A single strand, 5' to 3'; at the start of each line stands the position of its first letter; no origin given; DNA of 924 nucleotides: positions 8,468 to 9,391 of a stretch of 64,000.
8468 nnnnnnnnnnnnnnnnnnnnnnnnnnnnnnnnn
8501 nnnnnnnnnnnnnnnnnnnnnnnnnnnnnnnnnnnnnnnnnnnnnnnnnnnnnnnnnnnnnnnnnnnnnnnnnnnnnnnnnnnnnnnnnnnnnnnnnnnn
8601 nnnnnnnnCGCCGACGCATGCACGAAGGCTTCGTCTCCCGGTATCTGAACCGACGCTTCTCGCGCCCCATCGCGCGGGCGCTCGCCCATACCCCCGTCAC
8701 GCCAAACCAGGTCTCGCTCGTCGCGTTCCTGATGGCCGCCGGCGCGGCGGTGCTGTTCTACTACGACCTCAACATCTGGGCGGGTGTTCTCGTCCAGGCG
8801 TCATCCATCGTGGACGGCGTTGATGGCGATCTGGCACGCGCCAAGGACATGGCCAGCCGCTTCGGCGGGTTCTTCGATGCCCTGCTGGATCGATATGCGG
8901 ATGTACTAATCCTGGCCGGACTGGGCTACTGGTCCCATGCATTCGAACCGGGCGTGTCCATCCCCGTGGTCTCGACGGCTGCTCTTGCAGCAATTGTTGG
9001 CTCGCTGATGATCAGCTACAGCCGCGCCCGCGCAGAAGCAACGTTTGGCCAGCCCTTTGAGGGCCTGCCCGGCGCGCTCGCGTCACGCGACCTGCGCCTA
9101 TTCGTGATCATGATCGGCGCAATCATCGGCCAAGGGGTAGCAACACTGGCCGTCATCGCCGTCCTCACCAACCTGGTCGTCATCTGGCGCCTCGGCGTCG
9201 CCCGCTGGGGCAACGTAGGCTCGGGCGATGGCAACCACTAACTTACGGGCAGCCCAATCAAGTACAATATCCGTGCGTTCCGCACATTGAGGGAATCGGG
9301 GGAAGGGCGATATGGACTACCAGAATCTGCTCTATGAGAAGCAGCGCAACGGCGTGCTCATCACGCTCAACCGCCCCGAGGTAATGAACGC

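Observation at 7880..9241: Separate IPCT-like and DIPPS-like genes: a di-myo-inositol phosphate (thermoprotectant) pathway signature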

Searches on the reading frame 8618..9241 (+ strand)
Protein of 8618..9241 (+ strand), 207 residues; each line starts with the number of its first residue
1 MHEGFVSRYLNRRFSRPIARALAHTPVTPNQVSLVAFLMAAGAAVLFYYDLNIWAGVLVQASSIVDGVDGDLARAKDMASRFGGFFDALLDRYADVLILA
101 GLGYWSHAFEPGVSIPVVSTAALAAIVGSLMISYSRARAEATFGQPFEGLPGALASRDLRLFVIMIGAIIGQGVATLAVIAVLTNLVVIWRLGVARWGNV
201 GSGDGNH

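Call 8: search_protein_families(library=pfam, proteins=[window:8618-9241:+], max_evalue=0.01)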
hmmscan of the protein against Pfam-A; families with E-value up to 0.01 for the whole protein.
window:8618-9241:+ (207 aa): 1 family
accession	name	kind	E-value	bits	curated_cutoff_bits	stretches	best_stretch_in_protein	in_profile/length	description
PF01066.26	CDP-OH_P_transf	-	8.1e-12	46.2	22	1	28-177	3-138/152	CDP-alcohol phosphatidyltransferase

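Call 9: search_protein_families(library=ncbifam, proteins=[window:8618-9241:+], max_evalue=0.01)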
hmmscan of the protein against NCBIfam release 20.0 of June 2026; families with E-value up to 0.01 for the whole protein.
window:8618-9241:+ (207 aa): 10 families
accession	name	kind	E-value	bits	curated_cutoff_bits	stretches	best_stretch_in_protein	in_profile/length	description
NF041135.1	IPPtranDIPPsyn_Thcocales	equivalog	5e-40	137.8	580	1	3-192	227-413/419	bifunctional L-myo-inositol-1-phosphate cytidylyltransferase/CDP-L-myo-inositol myo-inositolphosphotransferase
NF040950.1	archin_ph_syn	equivalog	2e-34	119.1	180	1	12-192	9-184/191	archaetidylinositol phosphate synthase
NF045883.1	PIPSynth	equivalog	3.1e-28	98.8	170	1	7-188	3-179/197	phosphatidylinositol phosphate synthase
NF052561.1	PIPSynBT1523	equivalog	7.6e-23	81.4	350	1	16-171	14-171/232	hypothetical protein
NF045884.1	PhCholSynAgro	equivalog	5.1e-06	26.6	350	1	31-196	19-178/235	phosphatidylcholine synthase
TIGR00560.1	pgsA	equivalog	2.6e-05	24.8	109.1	1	33-101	14-82/183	CDP-diacylglycerol--glycerol-3-phosphate 3-phosphatidyltransferase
NF053678.1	ClpnSynClsA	equivalog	4.2e-05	23.8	240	1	29-101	6-79/180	cardiolipin synthase ClsA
TIGR00473.1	pssA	equivalog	0.0012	19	107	1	46-172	15-130/153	CDP-diacylglycerol--serine O-phosphatidyltransferase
NF008090.0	PRK10832.1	equivalog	0.0027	17.8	304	1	46-128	23-106/182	CDP-diacylglycerol--glycerol-3-phosphate 3-phosphatidyltransferase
NF045887.1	PhCholSynPs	equivalog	0.0089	15.6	300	0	53-184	43-166/235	phosphatidylcholine synthase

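Call 13: find_encoding_contigs(protein=window:8618-9241:+, flank=10000, max_places=6)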
Protein window:8618-9241:+ (207 aa): no gene with exactly this product is on record in the collection.

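Call 14: find_homologous_proteins(query=window:8618-9241:+)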
Query window:8618-9241:+ (207 aa): 1749 proteins with E <= 0.001 among 8000 candidates; the best 120 are listed.
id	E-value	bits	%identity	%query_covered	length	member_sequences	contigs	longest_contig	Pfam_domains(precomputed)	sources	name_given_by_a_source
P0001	5.3e-119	413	93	99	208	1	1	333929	PF01066.27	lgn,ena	-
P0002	4.4e-118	410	91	100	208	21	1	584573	PF01066.27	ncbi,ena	-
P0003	1.6e-108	379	86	100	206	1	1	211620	PF01066.27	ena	-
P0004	2.6e-108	378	87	99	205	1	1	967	PF01066.27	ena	-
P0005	2.6e-108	378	86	99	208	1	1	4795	PF01066.27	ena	-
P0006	2.9e-108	378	87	99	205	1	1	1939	PF01066.27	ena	-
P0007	3.4e-108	378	86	99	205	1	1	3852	PF01066.27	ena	-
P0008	4.4e-108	378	87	99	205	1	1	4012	PF01066.27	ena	-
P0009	4.8e-108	377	87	99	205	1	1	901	PF01066.27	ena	-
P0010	5.4e-108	377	87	99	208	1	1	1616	PF01066.27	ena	-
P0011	8.0e-108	377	87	98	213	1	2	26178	PF01066.27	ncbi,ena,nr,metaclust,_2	ncbi:MAG: CDP-alcohol phosphatidyltransferase family protein [Chloroflexi bacterium]|nr:CDP-alcohol 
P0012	9.9e-108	376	87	98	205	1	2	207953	PF01066.27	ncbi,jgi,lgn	-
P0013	1.2e-107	376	86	99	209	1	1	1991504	PF01066.27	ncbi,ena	-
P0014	1.6e-107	376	85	100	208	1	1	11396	PF01066.27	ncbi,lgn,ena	-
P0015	6.0e-107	374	86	99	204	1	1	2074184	PF01066.27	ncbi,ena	-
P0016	8.2e-107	373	87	98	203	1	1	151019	PF01066.27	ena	-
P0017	4.5e-106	371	84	100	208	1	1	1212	PF01066.27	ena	-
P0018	1.1e-104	366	84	100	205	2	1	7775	PF01066.27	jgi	-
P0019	5.4e-102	358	81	100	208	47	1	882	PF01066.27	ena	-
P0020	6.0e-100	351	81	97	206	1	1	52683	PF01066.27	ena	-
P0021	1.4e-99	350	82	99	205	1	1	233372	PF01066.27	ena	-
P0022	4.0e-99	348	81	99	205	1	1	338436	PF01066.27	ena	-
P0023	1.6e-98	346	81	99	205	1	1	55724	PF01066.27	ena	-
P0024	2.2e-98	346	81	99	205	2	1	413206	PF01066.27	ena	-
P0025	4.8e-96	338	77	99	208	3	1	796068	PF01066.27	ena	-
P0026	1.1e-95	337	76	100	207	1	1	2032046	PF01066.27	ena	-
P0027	1.4e-95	337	77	100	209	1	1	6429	PF01066.27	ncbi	-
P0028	1.5e-94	333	79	98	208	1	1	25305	PF01066.27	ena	-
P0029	2.3e-94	333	75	100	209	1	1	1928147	PF01066.27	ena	-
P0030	4.6e-94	332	75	100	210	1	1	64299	PF01066.27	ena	-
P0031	1.0e-93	331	75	100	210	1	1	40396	PF01066.27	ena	-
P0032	1.2e-93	330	94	82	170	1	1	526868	PF01066.27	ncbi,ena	-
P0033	1.8e-93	330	76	99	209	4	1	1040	PF01066.27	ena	-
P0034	2.6e-92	326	75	99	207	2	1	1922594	PF01066.27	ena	-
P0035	4.3e-91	322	81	90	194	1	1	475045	PF01066.27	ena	-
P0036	1.5e-87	311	84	85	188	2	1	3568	PF01066.27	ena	-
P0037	6.1e-87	309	71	99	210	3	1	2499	PF01066.27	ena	-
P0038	9.8e-75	269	66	94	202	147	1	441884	PF01066.27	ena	-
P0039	1.1e-74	269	67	94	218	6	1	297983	PF01066.27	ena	-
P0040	5.2e-74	266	65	94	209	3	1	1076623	PF01066.27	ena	-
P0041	1.1e-73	265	67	94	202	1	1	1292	PF01066.27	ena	-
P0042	6.8e-73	263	65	93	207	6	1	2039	PF01066.27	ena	-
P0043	1.1e-72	262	66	95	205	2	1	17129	PF01066.27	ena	-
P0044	1.4e-72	262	67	95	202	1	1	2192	PF01066.27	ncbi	-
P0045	1.9e-72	261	67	95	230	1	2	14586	PF01066.27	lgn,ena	-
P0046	6.3e-72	260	65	94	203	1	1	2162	PF01066.27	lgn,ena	-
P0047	7.7e-72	259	65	94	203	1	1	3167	PF01066.27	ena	-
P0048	7.8e-72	259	66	95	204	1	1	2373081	PF01066.27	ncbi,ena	-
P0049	1.2e-71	259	65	96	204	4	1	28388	PF01066.27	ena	-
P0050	1.9e-71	258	63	95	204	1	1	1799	PF01066.27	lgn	-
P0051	2.3e-71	258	64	95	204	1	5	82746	PF01066.27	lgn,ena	-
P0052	2.4e-71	258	66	95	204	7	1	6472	PF01066.27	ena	-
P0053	2.6e-71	258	63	94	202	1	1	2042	PF01066.27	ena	-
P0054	2.8e-71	257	64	86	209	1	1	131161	PF01066.27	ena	-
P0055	3.3e-71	257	63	93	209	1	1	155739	PF01066.27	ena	-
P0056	1.8e-70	255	62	94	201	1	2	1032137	PF01066.27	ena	-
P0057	2.4e-70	254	65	94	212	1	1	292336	PF01066.27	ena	-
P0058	3.1e-70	254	66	95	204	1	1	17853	PF01066.27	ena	-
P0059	3.8e-70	254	61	95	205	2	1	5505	PF01066.27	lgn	-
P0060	4.0e-70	254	65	94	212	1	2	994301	PF01066.27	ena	-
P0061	5.4e-70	253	64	95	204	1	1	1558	PF01066.27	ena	-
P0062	6.3e-70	253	61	95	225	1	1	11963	PF01066.27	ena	-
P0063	7.9e-70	253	60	95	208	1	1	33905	PF01066.27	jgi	jgi:CDP-L-myo-inositol myo-inositolphosphotransferase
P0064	8.8e-70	253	64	95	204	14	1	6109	PF01066.27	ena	-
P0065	1.0e-69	252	64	94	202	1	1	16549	PF01066.27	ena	-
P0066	1.2e-69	252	63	94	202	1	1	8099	PF01066.27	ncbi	ncbi:CDP-alcohol phosphatidyltransferase family protein [Chloroflexota bacterium]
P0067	1.4e-69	252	61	94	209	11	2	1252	PF01066.27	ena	-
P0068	1.6e-69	252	63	95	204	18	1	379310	PF01066.27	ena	-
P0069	3.4e-69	251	65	94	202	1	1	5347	PF01066.27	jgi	-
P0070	5.7e-69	250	62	94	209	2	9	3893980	PF01066.27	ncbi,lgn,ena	-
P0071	7.4e-69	250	63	94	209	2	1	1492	PF01066.27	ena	-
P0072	8.3e-69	249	63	94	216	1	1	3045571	PF01066.27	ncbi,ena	-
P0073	9.9e-69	249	62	94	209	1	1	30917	PF01066.27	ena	-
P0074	1.1e-68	249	63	94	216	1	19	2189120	PF01066.27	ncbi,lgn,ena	-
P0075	1.1e-68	249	63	94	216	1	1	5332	PF01066.27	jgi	jgi:phosphatidylglycerophosphate synthase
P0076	1.1e-68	249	60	95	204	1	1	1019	PF01066.27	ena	-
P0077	1.2e-68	249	62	94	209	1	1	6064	PF01066.27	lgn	-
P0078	1.2e-68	249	63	94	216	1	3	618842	PF01066.27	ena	-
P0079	1.4e-68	249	63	94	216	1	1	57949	PF01066.27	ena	-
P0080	1.4e-68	249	61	94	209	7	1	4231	PF01066.27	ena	-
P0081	1.6e-68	248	63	94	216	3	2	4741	PF01066.27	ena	-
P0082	3.2e-68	247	63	94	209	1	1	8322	PF01066.27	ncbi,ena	-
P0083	3.4e-68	247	64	94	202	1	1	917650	PF01066.27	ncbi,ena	-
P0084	3.5e-68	247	60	95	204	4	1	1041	PF01066.27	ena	-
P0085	3.8e-68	247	64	93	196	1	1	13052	PF01066.27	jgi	jgi:CDP-L-myo-inositol myo-inositolphosphotransferase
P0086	4.2e-68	247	60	94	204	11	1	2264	PF01066.27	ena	-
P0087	4.7e-68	247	60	98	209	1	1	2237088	PF01066.27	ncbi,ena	-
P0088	4.9e-68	247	62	95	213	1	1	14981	PF01066.27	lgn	-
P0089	5.0e-68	247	63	92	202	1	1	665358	PF01066.27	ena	-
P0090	5.0e-68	247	64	95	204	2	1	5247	PF01066.27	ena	-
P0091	5.5e-68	247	59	95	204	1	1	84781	PF01066.27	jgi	jgi:phosphatidylglycerophosphate synthase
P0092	6.2e-68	247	64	94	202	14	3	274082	PF01066.27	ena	-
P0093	6.9e-68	246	63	94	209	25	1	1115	PF01066.27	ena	-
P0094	7.0e-68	246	59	95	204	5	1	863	PF01066.27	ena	-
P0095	7.1e-68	246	62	94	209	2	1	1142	PF01066.27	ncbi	-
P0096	8.1e-68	246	62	94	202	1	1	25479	PF01066.27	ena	-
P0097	8.5e-68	246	60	95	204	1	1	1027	PF01066.27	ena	-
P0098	1.1e-67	246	61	94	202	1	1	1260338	PF01066.27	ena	-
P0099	1.6e-67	245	61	94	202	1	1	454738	PF01066.27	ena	-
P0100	1.9e-67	245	58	95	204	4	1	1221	PF01066.27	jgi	jgi:phosphatidylglycerophosphate synthase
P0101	2.0e-67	245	64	94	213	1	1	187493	PF01066.27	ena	-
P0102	2.4e-67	245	62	94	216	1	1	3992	PF01066.27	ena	-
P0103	2.4e-67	245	58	95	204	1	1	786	PF01066.27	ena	-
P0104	2.6e-67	244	60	94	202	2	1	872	PF01066.27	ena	-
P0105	3.4e-67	244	59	95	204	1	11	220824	PF01066.27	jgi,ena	jgi:phosphatidylglycerophosphate synthase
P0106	3.7e-67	244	64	94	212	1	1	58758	PF01066.27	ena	-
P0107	4.0e-67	244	59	95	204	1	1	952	PF01066.27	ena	-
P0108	6.3e-67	243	61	94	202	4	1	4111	PF01066.27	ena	-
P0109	7.9e-67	243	61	97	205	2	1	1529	PF01066.27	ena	-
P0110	8.0e-67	243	59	94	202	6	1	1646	PF01066.27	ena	-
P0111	1.1e-66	242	60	94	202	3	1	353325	PF01066.27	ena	-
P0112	1.1e-66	242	58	95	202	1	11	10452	PF01066.27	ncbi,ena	-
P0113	1.1e-66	242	58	95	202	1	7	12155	PF01066.27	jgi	jgi:phosphatidylglycerophosphate synthase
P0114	1.2e-66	242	59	94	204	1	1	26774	PF01066.27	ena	-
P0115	1.4e-66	242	60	94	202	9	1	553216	PF01066.27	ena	-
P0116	1.4e-66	242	58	95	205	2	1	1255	PF01066.27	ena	-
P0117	1.9e-66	242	63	94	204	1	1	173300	PF01066.27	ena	-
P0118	1.9e-66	242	61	94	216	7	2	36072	PF01066.27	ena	-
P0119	2.0e-66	242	58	100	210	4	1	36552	PF01066.27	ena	-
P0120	3.3e-66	241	59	94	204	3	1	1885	PF01066.27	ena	-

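Call 15: search_solved_structures(query=window:8618-9241:+, max_evalue=0.01, show_alignments=3)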
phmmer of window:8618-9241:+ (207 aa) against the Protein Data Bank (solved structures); distinct sequences matched with E-value up to 0.01: 7.
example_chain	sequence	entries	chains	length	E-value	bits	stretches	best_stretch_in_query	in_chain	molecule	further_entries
4o6m_A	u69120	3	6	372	3.7e-27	98.6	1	2-192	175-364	AF2299, a CDP-alcohol phosphotransferase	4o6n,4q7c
4mnd_A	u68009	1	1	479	1.6e-25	93.3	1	3-171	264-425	CTP L-myo-inositol-1-phosphate cytidylyltransferase/CDP-L-myo-inositol myo-inositolphospho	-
6wm5_A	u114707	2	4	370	1.3e-15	61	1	5-195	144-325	AfCTD-Phosphatidylinositol-phosphate synthase (PIPS) fusion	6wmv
6h5a_A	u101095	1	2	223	1.9e-15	60.4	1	5-171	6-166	CDP-diacylglycerol--inositol 3-phosphatidyltransferase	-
6h53_A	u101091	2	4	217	2e-15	60.3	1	5-171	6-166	CDP-diacylglycerol--inositol 3-phosphatidyltransferase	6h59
5d92_D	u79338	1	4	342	2.8e-15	59.9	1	13-188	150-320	AF2299 protein,Phosphatidylinositol synthase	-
5d91_A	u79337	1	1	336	7.6e-14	55.2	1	9-188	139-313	AF2299 protein,Phosphatidylinositol synthase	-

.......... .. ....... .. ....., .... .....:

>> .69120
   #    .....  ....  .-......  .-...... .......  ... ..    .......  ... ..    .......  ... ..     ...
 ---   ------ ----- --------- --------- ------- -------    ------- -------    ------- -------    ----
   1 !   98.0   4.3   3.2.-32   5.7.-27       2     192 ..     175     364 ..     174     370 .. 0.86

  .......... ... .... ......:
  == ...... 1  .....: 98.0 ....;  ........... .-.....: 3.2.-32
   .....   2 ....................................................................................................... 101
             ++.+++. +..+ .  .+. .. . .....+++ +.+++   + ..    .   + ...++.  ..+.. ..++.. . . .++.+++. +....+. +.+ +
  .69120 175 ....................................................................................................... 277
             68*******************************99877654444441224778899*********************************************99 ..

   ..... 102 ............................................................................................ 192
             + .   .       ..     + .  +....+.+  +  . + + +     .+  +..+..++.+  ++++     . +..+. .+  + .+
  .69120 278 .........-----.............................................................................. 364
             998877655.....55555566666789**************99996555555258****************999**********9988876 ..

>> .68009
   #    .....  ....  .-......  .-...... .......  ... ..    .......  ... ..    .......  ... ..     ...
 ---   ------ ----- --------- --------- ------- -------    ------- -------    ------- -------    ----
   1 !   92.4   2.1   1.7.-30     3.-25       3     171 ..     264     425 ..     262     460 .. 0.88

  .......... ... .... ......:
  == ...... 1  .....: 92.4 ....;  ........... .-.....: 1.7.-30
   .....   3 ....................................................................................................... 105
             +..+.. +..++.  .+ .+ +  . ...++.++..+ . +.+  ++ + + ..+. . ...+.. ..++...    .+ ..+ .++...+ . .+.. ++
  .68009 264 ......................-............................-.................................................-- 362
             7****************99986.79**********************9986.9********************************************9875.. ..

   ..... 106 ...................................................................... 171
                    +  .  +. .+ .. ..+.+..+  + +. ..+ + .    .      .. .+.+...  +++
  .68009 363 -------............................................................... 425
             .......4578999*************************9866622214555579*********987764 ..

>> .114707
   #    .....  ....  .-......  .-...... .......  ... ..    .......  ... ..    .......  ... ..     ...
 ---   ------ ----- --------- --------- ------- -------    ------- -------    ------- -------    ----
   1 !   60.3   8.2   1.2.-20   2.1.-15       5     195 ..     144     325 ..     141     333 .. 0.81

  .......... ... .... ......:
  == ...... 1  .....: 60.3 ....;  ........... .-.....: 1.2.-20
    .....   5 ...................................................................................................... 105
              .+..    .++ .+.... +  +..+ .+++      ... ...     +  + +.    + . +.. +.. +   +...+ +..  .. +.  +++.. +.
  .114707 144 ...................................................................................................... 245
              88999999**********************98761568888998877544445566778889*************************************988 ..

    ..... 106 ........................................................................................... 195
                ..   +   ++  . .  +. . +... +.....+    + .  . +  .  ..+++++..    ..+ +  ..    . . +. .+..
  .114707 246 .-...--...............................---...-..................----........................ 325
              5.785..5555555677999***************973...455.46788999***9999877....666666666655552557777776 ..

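Call 18: find_related_loci(query=A1, collection=genome_contigs, flank=10000)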
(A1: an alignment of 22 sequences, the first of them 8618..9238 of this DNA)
Query A1 (207 aa) in genome_contigs; peptide patterns used: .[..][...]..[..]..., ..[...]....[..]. (x = any residue, [..] = any of these).
600 stretches matched a pattern (row limit reached: there are more); 456 encode a relative of the query (tblastn E <= 1e-3); the best 80 are kept; 80 distinct loci.
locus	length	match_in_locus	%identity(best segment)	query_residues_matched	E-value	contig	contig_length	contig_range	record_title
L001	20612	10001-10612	94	1-204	1e-123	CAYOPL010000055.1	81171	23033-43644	MAG TPA_asm: uncultured Dehalococcoidia bacterium isolate SRP338948_co1_117 genome assembly, contig: k141_66779, whole g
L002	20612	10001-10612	94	1-204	1e-123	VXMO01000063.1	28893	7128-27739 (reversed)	MAG: Dehalococcoidia bacterium isolate SB0661_bin_39 NODE_1521_length_28893_cov_21.980893, whole genome shotgun sequence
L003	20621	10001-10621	94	1-207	7e-118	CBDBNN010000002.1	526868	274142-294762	MAG: Dehalococcoidia bacterium isolate 887b4896-a18b-4208-aa50-a2b6d5732f93 genome assembly, contig: contig_2, whole gen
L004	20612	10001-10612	86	1-204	3e-113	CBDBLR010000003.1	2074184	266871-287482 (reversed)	MAG: Dehalococcoidia bacterium isolate b0ff33b4-6d30-44c2-b05f-a31f5125ac2a genome assembly, contig: contig_3, whole gen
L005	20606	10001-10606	85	1-202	3e-110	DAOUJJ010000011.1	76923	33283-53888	MAG TPA_asm: Dehalococcoidia bacterium isolate S32_260 k113_2086595, whole genome shotgun sequence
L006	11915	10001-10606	87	1-202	3e-105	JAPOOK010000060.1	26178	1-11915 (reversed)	MAG: Chloroflexota bacterium isolate APA_bin_32 c_000000496413, whole genome shotgun sequence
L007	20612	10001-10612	80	1-204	1e-104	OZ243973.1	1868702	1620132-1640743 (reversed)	MAG: Dehalococcoidia bacterium isolate c12eba2c-6843-4f56-bba3-689c727c708a genome assembly, chromosome: 1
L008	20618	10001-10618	83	1-206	3e-103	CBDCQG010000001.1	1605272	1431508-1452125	MAG: Dehalococcoidia bacterium isolate 3fbff2ca-e395-4b82-b99e-5caa4fe2b8c1 genome assembly, contig: contig_1, whole gen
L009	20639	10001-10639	74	1-204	2e-95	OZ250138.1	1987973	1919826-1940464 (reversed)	MAG: Dehalococcoidia bacterium isolate d3301223-f1be-4609-9b3a-bd3f0c8b9ec3 genome assembly, chromosome: 1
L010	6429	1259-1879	77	1-206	1e-91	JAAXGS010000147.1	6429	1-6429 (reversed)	MAG: Dehalococcoidia bacterium isolate Plut_88869 filtered_Plut_88869_genomic_contig_154991, whole genome shotgun sequen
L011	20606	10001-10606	65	2-203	1e-79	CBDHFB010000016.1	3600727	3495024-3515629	MAG: Dehalococcoidia bacterium isolate 5892fe59-49e4-48a8-8c95-40c51a55cd3e genome assembly, contig: contig_12, whole ge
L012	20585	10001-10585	67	2-196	9e-80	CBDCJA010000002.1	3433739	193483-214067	MAG: Dehalococcoidia bacterium isolate 74759a26-e43e-47b4-bd7b-8cfaae66933d genome assembly, contig: contig_2, whole gen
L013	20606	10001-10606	64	2-203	3e-79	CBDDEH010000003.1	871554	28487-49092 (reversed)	MAG: Dehalococcoidia bacterium isolate ab2729b3-5e60-47ca-9461-4bcedbe27f68 genome assembly, contig: contig_3, whole gen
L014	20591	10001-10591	66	2-198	4e-77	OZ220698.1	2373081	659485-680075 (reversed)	MAG: Dehalococcoidia bacterium isolate 1c31877f-31fb-4be5-889e-2983ccd84c47 genome assembly, chromosome: 1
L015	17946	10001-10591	65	2-198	6e-76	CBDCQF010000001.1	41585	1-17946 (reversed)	MAG: Dehalococcoidia bacterium isolate 8589e614-779c-4ca0-8cdb-dbf8187772a7 genome assembly, contig: contig_1, whole gen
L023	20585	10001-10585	64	2-196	4e-70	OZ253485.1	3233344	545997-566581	MAG: Dehalococcoidia bacterium isolate 2195bedf-1493-43de-a809-7e41b9a4a3f2 genome assembly, chromosome: 1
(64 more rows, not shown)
